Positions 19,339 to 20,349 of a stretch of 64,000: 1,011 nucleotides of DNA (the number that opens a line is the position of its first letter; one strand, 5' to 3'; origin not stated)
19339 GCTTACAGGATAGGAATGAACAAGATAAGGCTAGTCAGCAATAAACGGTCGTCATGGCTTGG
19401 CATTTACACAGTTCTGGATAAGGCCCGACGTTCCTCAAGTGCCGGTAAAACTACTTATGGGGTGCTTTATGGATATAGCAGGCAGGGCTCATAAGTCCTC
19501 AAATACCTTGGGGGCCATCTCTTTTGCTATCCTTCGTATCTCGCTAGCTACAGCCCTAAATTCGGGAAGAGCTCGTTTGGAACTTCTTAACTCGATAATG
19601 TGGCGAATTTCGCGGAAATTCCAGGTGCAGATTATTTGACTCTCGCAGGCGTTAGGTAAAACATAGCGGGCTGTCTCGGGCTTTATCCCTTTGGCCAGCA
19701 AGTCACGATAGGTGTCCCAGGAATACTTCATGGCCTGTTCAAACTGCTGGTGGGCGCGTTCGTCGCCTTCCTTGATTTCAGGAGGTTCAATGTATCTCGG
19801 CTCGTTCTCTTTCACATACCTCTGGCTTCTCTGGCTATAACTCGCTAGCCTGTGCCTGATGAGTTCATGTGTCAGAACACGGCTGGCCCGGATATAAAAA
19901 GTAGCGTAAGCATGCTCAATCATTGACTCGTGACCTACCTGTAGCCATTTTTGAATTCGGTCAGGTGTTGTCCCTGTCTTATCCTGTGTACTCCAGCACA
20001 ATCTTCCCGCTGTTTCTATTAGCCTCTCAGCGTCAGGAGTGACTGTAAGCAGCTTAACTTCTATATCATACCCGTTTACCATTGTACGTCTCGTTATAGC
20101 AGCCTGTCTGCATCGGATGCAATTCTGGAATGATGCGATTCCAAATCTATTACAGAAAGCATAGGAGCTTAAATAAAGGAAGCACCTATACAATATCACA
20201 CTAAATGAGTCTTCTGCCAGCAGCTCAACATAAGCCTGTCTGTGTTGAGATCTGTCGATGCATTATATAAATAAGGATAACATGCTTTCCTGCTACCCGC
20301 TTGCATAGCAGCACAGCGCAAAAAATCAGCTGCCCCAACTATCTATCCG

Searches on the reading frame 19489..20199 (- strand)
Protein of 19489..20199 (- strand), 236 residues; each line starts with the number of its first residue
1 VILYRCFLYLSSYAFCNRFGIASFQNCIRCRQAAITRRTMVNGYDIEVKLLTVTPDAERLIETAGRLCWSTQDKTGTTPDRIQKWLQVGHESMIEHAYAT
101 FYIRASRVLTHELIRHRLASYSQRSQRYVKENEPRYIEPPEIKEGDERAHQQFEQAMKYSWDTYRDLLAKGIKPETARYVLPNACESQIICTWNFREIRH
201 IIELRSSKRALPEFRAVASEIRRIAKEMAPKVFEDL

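Call 45: search_protein_families(library=pfam, proteins=[window:19489-20199:-], max_evalue=0.00001)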
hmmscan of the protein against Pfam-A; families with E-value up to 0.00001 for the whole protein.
window:19489-20199:- (236 aa): 1 family
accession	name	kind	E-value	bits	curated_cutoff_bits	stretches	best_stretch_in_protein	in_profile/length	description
PF02511.20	Thy1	-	5.2e-60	203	24.8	1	49-230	1-190/191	Thymidylate synthase complementing protein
